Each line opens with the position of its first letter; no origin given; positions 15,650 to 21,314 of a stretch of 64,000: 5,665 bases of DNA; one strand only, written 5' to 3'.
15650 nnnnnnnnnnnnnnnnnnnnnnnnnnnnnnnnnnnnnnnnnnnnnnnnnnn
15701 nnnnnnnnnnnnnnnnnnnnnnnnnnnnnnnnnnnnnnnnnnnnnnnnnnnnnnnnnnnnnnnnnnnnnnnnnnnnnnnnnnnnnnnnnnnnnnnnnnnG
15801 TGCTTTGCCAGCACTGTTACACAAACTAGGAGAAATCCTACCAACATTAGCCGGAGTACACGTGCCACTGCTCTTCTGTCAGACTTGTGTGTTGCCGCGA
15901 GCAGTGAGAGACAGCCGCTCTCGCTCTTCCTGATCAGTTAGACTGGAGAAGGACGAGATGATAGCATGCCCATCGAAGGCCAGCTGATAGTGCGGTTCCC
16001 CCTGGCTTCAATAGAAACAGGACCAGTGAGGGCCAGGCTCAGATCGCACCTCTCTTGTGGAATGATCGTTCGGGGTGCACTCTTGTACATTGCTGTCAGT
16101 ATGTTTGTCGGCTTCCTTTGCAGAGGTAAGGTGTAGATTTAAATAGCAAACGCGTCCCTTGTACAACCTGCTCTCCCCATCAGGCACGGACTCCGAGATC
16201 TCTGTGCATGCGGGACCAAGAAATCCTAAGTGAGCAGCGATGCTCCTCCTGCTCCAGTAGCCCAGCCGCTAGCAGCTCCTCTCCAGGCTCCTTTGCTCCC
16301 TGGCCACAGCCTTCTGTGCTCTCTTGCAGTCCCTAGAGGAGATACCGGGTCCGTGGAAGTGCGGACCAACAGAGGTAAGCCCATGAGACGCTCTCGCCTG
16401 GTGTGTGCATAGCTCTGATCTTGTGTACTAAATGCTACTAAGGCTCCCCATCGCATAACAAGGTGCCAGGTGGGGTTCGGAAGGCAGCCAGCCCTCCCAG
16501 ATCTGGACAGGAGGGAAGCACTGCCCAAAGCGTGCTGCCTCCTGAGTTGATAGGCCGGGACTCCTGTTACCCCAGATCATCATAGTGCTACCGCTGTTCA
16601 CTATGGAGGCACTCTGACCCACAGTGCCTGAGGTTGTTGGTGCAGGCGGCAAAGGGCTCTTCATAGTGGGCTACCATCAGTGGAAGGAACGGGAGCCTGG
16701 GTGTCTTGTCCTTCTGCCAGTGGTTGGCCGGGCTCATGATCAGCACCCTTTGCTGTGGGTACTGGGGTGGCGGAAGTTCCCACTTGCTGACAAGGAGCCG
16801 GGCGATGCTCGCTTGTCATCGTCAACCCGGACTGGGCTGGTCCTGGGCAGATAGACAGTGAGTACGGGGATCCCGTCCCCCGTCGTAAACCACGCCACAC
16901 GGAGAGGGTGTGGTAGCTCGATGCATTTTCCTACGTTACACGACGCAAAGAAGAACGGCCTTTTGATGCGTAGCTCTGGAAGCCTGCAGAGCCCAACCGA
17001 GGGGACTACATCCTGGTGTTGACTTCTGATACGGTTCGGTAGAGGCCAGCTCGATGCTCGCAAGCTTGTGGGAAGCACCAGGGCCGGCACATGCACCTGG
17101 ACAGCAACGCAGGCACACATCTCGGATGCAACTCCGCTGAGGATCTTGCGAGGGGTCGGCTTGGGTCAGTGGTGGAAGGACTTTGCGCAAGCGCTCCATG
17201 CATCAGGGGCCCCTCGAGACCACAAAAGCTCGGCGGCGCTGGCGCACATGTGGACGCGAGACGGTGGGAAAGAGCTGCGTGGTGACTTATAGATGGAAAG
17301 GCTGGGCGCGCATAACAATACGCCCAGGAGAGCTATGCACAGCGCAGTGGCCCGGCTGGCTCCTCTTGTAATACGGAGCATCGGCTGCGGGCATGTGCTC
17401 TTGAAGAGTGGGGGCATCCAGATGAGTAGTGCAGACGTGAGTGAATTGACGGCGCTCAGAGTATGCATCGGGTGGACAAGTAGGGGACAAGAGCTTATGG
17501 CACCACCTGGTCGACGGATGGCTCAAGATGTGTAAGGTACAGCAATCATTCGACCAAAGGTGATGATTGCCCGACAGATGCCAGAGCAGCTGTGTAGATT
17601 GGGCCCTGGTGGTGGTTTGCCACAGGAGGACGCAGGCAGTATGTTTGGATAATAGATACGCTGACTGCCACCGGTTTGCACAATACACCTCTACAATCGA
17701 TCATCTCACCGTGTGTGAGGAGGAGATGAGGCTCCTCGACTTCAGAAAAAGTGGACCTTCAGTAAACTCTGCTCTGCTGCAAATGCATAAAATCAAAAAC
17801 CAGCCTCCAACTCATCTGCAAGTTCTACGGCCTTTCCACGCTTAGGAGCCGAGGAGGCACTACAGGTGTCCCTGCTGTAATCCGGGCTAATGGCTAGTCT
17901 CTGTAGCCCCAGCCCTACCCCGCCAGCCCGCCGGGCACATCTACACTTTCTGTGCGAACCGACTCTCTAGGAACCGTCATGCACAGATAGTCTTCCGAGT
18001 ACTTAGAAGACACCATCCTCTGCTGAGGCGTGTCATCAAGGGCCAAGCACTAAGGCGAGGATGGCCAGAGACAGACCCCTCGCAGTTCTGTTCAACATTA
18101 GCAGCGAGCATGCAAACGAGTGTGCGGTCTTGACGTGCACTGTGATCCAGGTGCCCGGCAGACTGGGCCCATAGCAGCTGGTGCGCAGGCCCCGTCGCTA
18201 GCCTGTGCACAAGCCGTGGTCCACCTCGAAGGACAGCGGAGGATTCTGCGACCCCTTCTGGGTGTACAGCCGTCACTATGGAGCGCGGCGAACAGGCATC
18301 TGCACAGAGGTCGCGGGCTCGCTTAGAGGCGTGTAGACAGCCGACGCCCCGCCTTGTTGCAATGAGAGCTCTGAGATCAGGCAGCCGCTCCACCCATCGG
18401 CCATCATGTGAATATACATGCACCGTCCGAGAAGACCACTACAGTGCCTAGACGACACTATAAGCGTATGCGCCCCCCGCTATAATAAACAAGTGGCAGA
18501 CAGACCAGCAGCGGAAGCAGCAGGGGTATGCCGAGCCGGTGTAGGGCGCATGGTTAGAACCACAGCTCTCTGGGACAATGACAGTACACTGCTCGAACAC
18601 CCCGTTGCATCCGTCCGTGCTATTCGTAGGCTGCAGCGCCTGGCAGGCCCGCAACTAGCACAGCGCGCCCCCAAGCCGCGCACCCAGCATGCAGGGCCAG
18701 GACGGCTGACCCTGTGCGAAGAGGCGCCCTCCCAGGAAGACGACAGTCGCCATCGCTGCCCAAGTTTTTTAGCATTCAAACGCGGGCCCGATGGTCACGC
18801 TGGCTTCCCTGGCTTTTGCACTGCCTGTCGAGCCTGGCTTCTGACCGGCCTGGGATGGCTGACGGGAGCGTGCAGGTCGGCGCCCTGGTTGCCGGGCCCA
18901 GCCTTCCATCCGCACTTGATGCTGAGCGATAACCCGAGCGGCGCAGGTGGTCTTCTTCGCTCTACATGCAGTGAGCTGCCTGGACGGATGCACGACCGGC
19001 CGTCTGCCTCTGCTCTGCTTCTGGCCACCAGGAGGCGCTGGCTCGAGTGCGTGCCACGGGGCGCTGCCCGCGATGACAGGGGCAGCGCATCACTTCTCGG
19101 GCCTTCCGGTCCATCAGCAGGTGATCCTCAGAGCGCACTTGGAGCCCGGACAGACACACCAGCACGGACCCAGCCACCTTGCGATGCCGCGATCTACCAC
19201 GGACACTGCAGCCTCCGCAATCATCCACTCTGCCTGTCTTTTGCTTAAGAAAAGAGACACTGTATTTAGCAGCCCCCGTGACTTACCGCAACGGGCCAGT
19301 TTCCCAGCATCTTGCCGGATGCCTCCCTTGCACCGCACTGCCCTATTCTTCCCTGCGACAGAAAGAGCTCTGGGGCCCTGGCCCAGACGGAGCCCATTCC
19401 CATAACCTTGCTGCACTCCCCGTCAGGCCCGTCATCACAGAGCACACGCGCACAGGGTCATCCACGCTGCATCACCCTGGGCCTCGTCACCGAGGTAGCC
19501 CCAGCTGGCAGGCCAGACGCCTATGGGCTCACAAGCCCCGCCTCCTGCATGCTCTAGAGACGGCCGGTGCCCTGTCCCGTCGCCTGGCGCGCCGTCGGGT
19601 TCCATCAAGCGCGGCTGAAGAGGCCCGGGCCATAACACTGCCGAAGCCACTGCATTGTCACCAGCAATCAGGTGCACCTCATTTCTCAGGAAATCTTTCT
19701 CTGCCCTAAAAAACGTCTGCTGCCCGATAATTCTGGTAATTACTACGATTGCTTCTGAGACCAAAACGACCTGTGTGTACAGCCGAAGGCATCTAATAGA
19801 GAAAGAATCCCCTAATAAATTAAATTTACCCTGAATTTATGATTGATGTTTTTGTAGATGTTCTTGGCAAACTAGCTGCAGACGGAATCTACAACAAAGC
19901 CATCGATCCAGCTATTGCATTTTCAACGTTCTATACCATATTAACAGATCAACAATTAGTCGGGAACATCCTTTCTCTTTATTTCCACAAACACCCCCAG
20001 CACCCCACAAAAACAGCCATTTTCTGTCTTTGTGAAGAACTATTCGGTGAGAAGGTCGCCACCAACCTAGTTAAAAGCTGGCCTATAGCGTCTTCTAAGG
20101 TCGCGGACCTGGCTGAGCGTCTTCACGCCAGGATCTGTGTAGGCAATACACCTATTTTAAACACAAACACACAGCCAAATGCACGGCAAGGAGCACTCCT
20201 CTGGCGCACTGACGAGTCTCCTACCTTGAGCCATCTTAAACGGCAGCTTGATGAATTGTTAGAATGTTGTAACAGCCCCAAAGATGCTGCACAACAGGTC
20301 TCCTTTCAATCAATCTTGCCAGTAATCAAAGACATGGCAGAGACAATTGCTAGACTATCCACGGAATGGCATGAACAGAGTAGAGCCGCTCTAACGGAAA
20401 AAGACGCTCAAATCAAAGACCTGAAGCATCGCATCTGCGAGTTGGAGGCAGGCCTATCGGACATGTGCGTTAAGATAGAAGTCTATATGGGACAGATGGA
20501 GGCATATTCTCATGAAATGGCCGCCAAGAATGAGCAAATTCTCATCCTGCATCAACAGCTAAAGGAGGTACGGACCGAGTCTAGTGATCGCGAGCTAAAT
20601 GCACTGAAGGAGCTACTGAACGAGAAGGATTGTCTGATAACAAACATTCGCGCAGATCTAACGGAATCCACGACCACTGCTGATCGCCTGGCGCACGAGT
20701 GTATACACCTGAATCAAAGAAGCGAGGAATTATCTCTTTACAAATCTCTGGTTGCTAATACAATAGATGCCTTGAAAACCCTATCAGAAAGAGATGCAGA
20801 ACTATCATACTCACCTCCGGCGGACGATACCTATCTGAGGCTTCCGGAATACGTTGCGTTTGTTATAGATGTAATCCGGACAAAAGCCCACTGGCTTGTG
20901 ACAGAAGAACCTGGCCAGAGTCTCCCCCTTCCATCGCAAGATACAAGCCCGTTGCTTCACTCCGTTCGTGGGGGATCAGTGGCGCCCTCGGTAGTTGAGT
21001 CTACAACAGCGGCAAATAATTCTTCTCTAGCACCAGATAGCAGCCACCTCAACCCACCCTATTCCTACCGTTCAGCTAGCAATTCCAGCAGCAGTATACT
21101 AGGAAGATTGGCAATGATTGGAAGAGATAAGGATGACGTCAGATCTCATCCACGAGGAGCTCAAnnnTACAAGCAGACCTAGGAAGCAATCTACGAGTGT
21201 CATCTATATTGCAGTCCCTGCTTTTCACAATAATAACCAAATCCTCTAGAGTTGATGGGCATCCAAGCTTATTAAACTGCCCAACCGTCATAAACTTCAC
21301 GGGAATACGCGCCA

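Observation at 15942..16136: Vestigial VSP C-terminus ('.......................*') in divergent orientation just upstream of the big VSP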

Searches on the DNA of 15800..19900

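Call 17: search_rna_families(source=window, start=15800, end=19900, threshold=evalue, max_evalue=1)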
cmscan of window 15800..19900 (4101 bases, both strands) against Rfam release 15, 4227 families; matches with E-value up to 1: 0.
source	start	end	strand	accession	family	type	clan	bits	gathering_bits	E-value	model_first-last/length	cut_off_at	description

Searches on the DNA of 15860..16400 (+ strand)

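Call 5: search_dna_similar(query=window:15860-16400:+, collection=phages, mode=near, max_rows=5)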
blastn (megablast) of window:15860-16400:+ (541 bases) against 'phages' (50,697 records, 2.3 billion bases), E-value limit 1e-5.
No match.

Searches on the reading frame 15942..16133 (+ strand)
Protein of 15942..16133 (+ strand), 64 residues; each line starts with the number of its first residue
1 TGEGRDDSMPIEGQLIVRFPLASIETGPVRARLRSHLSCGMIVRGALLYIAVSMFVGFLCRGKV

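Call 7: list_cluster_members(proteins=[window:15966-16133:+])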
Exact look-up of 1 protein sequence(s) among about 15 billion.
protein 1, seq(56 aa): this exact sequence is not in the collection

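Call 8: search_protein_families(library=pfam, proteins=[window:15966-16133:+], max_evalue=10)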
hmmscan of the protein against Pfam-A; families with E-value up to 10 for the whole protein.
seq(56 aa): 0 families

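Call 10: search_protein_families(library=pfam, proteins=[window:15942-16133:+], max_evalue=10)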
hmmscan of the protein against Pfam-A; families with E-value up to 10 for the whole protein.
window:15942-16133:+ (64 aa): 0 families

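Call 11: find_homologous_proteins(query=window:15942-16133:+, max_evalue=10)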
Query seq(64 aa): no candidate shares three 5-residue words with the query. No homologue found.

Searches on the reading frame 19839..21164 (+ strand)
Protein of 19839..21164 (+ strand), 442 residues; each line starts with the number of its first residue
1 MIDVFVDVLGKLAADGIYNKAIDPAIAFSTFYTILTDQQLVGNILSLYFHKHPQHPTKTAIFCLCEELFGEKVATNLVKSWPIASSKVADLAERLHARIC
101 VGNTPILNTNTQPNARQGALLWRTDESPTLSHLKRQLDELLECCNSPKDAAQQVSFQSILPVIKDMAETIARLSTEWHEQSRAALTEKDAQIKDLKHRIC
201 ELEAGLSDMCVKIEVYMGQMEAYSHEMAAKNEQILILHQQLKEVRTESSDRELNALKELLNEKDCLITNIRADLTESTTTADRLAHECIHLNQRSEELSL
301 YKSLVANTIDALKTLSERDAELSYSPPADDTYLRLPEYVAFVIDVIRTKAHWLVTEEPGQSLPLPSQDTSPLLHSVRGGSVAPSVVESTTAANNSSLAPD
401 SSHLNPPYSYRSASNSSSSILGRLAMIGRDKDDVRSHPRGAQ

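Call 19: find_encoding_contigs(protein=window:19839-21164:+, flank=10000, max_places=10)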
Protein window:19839-21164:+ (442 aa): 23 contigs read that carry it; 3 places shown.
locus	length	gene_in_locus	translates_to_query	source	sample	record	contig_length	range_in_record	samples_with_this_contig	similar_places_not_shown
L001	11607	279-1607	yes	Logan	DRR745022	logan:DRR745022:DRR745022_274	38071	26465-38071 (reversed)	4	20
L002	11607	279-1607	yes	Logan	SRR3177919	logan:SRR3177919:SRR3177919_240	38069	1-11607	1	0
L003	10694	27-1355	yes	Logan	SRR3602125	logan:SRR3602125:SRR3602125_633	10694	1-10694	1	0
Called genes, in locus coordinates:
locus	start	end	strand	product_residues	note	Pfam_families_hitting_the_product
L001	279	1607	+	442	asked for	-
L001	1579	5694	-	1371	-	-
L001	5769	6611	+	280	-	PF00106:adh_short, PF01370:Epimerase (weak), PF08659:KR, PF13561:adh_short_C2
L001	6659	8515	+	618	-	-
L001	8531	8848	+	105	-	-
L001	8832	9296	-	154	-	-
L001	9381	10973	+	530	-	PF22241:PSMD12-CSN4_N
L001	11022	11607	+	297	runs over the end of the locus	PF14512:TM1586_NiRdase, PF00881:Nitroreductase (faint)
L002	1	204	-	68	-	?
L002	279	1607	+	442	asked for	-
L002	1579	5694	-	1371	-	-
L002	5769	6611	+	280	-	PF00106:adh_short, PF01370:Epimerase (weak), PF08659:KR, PF13561:adh_short_C2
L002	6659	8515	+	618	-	-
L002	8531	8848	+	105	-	-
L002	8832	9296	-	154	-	-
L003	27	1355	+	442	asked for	-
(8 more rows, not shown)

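Call 40: find_homologous_proteins(query=window:19839-21164:+, max_evalue=0.00001)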
Query window:19839-21164:+ (442 aa): 5 proteins with E <= 0.00001 among 8000 candidates.
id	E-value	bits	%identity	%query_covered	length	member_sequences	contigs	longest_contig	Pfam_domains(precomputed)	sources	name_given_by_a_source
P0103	4.5e-284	960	98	100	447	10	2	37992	-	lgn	-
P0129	2.2e-243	825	84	100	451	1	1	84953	-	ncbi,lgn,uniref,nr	ncbi:Hypothetical protein GLP15_4316 [Giardia lamblia P15]|uniref:Uncharacterized protein n=1 Tax=Gi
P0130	4.8e-180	617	66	98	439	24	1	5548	-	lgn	-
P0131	7.0e-173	593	63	100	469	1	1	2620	-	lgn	-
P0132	2.6e-156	539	59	100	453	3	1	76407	-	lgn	-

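Call 41: find_encoding_contigs(protein=P0129, flank=10000, max_places=3)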
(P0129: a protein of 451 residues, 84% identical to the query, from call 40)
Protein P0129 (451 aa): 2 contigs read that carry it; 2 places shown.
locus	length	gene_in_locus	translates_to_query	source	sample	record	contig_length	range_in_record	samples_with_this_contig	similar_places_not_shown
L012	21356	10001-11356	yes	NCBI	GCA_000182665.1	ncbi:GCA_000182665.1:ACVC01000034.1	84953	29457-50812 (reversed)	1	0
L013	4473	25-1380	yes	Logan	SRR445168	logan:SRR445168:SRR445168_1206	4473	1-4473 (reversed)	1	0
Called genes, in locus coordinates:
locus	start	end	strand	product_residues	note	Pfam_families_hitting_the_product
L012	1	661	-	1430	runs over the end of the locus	PF00023:Ank (faint), PF12796:Ank_2, PF13606:Ank_3 (faint), PF13637:Ank_4 (faint), PF13857:Ank_5 (faint), PF12796:Ank_2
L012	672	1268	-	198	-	PF01088:Peptidase_C12 (faint)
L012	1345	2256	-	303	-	PF00112:Peptidase_C1, PF03051:Peptidase_C1_2 (faint)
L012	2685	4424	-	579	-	PF03302:VSP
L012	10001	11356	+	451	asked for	-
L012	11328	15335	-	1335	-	-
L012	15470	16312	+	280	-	PF00106:adh_short, PF01370:Epimerase (weak), PF08659:KR, PF13561:adh_short_C2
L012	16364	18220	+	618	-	-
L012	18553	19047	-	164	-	-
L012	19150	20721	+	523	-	PF22241:PSMD12-CSN4_N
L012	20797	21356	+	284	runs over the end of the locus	PF14512:TM1586_NiRdase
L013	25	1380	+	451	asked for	-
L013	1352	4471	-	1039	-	?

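Call 42: find_encoding_contigs(protein=P0132, flank=10000, max_places=3)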
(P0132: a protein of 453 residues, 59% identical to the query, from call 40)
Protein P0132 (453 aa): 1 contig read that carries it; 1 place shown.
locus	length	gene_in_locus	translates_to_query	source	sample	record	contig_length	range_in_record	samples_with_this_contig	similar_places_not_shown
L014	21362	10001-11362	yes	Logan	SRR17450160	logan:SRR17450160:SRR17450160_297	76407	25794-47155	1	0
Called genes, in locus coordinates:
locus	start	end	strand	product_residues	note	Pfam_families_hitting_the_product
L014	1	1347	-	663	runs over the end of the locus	PF13191:AAA_16 (faint), PF00004:AAA, PF13401:AAA_22 (faint)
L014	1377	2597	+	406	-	-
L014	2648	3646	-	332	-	-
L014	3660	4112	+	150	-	PF03870:RNA_pol_Rpb8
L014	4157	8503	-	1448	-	PF00023:Ank (faint), PF12796:Ank_2, PF13606:Ank_3 (faint), PF13637:Ank_4 (faint), PF13857:Ank_5 (faint), PF12796:Ank_2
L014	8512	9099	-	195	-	-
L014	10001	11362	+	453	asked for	-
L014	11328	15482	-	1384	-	-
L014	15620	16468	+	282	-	PF00106:adh_short, PF01370:Epimerase (weak), PF08659:KR, PF13561:adh_short_C2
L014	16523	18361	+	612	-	-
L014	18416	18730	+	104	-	-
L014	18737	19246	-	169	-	-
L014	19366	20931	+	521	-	PF22241:PSMD12-CSN4_N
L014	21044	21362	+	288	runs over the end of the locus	PF14512:TM1586_NiRdase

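Call 51: find_encoding_contigs(protein=P0130, flank=10000, max_places=6)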
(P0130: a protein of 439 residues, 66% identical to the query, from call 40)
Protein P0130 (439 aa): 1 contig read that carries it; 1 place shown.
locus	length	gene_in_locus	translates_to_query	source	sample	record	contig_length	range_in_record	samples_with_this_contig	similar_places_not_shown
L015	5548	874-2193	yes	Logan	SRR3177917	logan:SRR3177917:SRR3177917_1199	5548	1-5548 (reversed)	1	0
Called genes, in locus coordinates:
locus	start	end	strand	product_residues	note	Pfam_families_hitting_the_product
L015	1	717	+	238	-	?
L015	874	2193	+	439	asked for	-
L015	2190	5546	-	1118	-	?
